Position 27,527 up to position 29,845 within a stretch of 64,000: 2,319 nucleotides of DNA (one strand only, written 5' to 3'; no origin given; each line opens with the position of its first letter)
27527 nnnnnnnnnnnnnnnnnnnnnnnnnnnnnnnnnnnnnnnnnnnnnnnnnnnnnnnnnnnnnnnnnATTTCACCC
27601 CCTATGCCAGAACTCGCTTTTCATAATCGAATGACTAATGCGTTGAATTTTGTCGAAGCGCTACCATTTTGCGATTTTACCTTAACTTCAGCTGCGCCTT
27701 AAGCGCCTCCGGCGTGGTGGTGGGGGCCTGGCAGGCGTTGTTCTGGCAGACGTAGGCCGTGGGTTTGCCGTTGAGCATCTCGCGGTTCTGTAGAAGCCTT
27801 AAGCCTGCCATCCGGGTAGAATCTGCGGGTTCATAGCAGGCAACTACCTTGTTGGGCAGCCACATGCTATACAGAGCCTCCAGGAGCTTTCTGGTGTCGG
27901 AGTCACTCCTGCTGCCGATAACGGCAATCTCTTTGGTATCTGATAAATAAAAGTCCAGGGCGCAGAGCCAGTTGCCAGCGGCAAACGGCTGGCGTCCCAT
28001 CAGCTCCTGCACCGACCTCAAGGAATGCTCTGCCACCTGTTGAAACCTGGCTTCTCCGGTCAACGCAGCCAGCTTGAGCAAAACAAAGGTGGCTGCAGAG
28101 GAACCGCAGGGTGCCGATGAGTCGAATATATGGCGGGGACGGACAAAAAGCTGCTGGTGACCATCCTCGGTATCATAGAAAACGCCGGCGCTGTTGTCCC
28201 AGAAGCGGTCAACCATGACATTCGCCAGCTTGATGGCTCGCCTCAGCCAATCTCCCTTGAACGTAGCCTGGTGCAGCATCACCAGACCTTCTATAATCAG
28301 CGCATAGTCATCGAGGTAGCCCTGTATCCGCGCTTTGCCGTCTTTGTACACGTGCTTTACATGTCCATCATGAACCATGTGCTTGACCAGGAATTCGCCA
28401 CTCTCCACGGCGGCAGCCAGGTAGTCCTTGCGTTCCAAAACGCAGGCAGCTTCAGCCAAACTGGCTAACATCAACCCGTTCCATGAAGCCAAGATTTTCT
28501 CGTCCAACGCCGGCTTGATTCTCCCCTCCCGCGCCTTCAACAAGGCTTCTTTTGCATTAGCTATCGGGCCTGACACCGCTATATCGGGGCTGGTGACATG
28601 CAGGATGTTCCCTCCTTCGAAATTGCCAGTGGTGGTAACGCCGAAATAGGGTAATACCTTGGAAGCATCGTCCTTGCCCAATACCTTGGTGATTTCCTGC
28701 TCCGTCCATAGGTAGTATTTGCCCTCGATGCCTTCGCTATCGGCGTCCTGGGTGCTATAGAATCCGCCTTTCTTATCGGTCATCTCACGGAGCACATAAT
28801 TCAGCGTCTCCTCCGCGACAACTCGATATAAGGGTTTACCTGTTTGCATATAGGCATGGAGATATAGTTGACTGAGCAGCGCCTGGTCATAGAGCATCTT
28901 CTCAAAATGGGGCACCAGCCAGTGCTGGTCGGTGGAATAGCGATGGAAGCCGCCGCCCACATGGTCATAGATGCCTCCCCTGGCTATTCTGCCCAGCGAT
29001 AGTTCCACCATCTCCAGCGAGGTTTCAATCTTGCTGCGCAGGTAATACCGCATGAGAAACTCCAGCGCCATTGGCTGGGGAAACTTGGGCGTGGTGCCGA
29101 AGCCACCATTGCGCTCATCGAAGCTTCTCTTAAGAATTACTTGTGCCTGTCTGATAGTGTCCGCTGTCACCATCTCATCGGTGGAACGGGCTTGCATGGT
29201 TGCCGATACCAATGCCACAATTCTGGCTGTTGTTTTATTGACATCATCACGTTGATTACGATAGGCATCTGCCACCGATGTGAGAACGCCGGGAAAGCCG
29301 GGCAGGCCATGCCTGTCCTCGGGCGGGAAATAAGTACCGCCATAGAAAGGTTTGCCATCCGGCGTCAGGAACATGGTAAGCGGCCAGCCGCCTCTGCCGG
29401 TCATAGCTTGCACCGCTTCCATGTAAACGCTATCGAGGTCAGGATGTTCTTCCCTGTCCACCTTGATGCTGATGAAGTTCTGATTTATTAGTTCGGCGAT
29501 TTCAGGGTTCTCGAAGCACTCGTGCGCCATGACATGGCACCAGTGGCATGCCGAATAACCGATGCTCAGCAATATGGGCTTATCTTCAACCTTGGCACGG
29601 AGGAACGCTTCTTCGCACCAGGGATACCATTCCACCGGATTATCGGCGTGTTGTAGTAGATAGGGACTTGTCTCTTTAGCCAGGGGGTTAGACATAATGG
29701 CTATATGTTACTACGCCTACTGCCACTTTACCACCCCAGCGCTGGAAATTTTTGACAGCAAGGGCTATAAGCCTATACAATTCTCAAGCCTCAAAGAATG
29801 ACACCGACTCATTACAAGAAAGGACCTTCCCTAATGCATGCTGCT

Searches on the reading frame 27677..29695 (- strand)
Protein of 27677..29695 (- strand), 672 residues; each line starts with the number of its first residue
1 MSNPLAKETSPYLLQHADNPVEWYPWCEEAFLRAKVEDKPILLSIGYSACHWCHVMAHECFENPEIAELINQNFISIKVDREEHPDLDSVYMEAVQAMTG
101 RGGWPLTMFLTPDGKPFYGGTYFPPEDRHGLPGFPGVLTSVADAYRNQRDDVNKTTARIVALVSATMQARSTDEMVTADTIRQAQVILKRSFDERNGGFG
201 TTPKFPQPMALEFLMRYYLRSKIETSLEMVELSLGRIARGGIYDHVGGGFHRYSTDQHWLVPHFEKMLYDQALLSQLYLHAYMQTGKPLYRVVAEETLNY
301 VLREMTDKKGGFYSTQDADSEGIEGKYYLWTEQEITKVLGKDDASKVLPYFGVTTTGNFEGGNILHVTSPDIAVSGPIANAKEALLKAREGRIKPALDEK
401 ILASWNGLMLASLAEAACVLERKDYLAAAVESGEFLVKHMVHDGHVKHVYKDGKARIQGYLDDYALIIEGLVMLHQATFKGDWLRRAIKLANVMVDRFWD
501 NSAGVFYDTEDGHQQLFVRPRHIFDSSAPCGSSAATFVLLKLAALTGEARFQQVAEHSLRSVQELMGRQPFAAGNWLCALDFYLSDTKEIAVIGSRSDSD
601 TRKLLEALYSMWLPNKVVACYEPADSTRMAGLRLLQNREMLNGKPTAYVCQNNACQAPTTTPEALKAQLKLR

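Call 64: find_related_loci(query=window:27677-29695:-, collection=metagenome_contigs, flank=6000)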
Query window:27677-29695:- (672 aa) in metagenome_contigs; peptide patterns used: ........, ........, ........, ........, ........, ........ (x = any residue, [..] = any of these).
600 stretches matched a pattern (row limit reached: there are more); 600 encode a relative of the query (tblastn E <= 1e-3); the best 80 are kept; 80 distinct loci.
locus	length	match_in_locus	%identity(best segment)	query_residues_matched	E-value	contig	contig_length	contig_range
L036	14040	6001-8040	54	2-670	0e+0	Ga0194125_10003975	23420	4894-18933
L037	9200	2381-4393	52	3-670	0e+0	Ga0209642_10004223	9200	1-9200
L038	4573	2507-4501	50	3-669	0e+0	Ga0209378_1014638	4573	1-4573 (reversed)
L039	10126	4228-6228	51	2-669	0e+0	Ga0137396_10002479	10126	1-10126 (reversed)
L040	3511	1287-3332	51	1-669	0e+0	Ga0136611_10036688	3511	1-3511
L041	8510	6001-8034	51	2-669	0e+0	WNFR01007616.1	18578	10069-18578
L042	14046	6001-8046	50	2-672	0e+0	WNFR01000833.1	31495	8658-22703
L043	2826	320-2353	51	2-669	0e+0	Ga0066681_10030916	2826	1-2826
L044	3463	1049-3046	50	1-670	0e+0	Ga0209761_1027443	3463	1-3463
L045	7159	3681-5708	50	1-671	0e+0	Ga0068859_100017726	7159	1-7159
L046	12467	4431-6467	49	2-669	0e+0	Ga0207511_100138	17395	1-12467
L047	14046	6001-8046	50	2-669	0e+0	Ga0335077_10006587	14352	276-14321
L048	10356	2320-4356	49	2-670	0e+0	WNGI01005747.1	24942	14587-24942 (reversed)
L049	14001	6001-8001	50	1-669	0e+0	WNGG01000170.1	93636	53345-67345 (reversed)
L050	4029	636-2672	47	2-670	0e+0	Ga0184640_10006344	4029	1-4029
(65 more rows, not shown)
